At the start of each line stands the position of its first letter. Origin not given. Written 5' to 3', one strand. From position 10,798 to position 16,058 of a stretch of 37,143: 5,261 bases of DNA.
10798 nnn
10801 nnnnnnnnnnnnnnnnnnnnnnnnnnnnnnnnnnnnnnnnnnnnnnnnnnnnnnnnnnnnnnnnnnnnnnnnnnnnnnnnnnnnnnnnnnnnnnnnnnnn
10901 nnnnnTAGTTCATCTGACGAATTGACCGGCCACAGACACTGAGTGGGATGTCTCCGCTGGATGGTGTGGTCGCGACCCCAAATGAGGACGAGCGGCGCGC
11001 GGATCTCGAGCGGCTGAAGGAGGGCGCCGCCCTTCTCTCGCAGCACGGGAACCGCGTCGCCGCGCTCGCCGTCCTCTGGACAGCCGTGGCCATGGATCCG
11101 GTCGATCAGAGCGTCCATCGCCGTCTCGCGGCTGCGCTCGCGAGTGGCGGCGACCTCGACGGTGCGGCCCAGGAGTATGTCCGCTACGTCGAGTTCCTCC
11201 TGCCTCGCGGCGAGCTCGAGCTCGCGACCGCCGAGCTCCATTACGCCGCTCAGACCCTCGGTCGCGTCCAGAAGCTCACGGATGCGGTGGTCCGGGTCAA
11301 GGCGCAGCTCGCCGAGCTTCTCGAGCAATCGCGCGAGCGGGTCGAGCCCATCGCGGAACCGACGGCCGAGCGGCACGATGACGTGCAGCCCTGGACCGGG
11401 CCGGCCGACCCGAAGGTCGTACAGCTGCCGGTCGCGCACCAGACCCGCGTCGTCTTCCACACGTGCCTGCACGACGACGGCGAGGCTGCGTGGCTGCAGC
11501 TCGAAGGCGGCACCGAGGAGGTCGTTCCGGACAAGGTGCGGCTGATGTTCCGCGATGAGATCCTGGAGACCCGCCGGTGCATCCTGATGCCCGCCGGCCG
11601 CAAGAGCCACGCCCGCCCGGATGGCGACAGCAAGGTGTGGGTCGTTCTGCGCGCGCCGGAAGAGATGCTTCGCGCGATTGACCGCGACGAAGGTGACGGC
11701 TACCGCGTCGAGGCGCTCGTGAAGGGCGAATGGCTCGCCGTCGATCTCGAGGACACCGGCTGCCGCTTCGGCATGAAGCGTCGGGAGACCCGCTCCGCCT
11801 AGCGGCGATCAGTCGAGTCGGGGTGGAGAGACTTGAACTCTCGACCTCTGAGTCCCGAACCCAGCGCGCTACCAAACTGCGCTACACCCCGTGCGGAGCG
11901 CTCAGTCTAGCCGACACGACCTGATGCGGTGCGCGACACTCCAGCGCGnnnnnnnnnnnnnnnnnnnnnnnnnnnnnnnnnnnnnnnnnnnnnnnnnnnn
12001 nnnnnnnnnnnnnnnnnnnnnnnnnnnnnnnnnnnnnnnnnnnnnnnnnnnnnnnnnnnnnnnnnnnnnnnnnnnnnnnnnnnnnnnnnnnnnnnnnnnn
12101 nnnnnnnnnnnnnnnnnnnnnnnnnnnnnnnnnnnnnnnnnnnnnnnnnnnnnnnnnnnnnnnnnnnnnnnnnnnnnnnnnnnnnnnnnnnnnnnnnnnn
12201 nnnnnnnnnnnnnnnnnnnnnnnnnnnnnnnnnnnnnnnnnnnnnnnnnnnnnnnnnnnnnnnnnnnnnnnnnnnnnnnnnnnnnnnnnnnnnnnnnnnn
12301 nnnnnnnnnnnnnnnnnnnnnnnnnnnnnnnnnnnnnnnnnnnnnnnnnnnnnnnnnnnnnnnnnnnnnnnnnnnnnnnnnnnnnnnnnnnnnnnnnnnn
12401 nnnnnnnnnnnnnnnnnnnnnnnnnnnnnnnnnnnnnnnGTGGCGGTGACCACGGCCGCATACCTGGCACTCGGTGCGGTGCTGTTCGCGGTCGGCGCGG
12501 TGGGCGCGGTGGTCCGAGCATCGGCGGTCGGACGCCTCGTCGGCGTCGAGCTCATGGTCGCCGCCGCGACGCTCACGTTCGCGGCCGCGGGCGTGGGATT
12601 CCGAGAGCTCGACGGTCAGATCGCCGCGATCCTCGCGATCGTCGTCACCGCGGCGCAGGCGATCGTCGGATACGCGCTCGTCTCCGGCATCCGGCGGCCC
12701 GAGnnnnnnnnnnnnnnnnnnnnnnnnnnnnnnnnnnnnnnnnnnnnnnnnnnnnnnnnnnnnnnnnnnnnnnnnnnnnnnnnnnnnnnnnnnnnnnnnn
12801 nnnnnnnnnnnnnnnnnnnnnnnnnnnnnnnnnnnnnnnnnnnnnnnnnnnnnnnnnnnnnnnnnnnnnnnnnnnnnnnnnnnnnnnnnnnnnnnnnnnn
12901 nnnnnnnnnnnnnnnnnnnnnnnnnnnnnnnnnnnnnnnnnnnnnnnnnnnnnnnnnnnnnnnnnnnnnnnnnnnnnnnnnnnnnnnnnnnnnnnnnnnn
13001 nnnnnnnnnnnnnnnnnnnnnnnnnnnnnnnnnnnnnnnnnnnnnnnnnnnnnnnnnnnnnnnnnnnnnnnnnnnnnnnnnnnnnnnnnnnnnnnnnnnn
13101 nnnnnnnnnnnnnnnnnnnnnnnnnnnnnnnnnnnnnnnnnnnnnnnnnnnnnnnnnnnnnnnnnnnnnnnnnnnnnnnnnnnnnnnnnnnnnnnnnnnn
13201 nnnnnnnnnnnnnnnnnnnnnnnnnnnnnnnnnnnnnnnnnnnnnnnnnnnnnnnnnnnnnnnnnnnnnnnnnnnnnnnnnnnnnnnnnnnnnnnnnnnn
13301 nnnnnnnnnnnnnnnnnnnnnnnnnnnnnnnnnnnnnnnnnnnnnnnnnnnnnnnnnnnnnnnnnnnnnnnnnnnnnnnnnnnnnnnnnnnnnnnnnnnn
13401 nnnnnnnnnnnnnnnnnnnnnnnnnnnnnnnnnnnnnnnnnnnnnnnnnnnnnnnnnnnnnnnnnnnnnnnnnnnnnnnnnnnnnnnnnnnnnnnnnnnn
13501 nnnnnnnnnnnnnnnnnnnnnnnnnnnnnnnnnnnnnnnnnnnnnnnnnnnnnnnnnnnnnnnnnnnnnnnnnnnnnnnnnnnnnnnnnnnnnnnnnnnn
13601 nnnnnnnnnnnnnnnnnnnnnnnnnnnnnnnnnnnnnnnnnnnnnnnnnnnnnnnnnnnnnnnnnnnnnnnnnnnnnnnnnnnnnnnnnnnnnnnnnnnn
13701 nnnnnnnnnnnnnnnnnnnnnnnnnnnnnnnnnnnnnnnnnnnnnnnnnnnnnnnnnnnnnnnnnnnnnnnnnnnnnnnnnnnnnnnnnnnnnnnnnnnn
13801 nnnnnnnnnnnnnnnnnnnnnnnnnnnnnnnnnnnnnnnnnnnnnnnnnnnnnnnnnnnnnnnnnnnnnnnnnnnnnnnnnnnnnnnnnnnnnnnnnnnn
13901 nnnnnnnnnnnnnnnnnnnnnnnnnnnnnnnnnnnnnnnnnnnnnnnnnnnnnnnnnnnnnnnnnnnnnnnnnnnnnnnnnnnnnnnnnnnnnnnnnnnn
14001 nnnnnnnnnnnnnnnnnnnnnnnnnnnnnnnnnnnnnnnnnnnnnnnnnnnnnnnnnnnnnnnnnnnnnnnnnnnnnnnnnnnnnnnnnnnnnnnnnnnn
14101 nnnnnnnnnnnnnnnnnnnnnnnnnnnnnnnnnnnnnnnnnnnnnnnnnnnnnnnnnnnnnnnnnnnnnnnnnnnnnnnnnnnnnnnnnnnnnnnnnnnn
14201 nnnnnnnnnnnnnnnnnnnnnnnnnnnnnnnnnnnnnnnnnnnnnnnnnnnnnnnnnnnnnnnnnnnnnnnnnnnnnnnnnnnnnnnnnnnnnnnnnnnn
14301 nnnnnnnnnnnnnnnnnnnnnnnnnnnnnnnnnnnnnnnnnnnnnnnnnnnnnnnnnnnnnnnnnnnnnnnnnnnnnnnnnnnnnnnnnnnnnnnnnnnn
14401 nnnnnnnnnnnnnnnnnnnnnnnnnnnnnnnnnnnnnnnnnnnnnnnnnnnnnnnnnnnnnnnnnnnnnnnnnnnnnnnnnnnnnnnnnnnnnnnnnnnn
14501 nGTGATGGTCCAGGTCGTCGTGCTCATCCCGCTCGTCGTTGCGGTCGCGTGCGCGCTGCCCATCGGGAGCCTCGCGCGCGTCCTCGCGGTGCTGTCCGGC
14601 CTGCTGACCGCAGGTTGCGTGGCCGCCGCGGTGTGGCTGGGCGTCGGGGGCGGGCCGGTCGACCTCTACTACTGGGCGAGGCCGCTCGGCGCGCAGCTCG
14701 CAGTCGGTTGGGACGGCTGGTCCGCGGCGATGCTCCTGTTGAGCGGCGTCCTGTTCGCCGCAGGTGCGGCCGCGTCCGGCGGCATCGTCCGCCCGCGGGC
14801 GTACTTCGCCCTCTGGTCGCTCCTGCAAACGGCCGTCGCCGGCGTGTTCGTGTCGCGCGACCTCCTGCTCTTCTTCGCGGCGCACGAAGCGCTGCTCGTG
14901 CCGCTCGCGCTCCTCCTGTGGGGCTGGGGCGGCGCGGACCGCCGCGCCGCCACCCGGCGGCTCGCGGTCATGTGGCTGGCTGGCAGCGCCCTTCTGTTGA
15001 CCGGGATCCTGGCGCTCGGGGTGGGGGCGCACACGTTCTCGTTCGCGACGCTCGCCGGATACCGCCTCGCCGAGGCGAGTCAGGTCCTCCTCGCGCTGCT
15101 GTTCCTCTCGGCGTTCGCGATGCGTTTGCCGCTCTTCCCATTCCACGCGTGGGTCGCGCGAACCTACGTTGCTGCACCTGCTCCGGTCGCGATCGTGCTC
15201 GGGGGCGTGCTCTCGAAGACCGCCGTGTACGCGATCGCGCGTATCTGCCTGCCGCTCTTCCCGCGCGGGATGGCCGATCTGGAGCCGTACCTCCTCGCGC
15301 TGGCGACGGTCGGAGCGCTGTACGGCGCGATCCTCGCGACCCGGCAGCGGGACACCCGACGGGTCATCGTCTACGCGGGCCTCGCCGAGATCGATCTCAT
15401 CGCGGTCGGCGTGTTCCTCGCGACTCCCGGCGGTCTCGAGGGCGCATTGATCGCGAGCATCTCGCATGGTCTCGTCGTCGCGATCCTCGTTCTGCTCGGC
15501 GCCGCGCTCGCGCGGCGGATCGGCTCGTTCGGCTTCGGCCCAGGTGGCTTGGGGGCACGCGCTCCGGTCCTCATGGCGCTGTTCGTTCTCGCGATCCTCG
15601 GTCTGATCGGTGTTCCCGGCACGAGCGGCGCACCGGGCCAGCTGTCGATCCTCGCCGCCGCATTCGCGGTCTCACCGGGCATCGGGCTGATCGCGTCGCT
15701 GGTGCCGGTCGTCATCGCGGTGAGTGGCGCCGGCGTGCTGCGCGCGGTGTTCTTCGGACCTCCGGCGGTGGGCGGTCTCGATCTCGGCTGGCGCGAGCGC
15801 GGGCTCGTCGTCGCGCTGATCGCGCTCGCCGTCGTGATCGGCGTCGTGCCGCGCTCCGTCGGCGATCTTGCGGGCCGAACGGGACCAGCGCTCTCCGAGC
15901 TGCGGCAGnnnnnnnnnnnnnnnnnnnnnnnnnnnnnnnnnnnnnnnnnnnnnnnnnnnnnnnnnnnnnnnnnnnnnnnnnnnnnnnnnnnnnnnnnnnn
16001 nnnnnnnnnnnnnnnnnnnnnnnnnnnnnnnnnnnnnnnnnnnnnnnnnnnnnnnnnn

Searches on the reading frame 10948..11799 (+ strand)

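Call 16: search_protein_families(library=pfam, proteins=[window:10948-11799:+], max_evalue=0.01)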
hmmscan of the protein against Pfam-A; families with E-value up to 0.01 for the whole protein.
window:10948-11799:+ (284 aa): 2 families
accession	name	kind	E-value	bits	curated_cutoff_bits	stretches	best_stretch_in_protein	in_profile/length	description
PF13432.12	TPR_16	-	0.00031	21.6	32.7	1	30-80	7-57/65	Tetratricopeptide repeat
PF03704.23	BTAD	-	0.0056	17.5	22.1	1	18-84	60-126/146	Bacterial transcriptional activator domain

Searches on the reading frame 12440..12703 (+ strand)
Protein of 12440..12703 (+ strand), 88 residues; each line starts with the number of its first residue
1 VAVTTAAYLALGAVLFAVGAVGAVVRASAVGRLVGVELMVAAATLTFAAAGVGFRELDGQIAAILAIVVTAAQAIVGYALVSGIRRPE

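Call 16: search_protein_families(library=pfam, proteins=[window:12440-12703:+], max_evalue=0.01)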
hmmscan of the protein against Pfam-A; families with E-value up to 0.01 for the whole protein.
window:12440-12703:+ (88 aa): 1 family
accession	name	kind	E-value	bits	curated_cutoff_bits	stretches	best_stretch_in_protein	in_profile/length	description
PF00420.29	Oxidored_q2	-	2.6e-11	43.6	26.1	1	8-84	2-78/95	NADH-ubiquinone/plastoquinone oxidoreductase chain 4L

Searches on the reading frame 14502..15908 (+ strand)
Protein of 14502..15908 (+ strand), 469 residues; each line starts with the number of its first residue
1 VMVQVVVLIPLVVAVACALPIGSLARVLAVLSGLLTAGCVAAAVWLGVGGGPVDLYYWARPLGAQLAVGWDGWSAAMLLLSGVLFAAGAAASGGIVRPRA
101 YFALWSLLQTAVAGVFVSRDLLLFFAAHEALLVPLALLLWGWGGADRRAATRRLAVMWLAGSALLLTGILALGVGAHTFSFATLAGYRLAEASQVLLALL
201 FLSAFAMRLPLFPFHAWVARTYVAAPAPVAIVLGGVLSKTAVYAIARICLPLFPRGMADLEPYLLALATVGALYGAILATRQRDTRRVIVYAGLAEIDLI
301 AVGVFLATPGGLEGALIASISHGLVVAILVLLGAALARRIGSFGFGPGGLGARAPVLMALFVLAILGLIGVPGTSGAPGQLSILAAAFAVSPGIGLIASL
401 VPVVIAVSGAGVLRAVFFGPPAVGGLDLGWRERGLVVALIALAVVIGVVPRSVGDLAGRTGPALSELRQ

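Call 16: search_protein_families(library=pfam, proteins=[window:14502-15908:+], max_evalue=0.01)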
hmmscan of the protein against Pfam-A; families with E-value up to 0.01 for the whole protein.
window:14502-15908:+ (469 aa): 1 family
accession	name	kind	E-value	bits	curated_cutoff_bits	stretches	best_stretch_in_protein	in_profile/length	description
PF00361.26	Proton_antipo_M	-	8.2e-42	143.8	21.5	1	118-405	1-293/294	NADH:quinone oxidoreductase/Mrp antiporter, TM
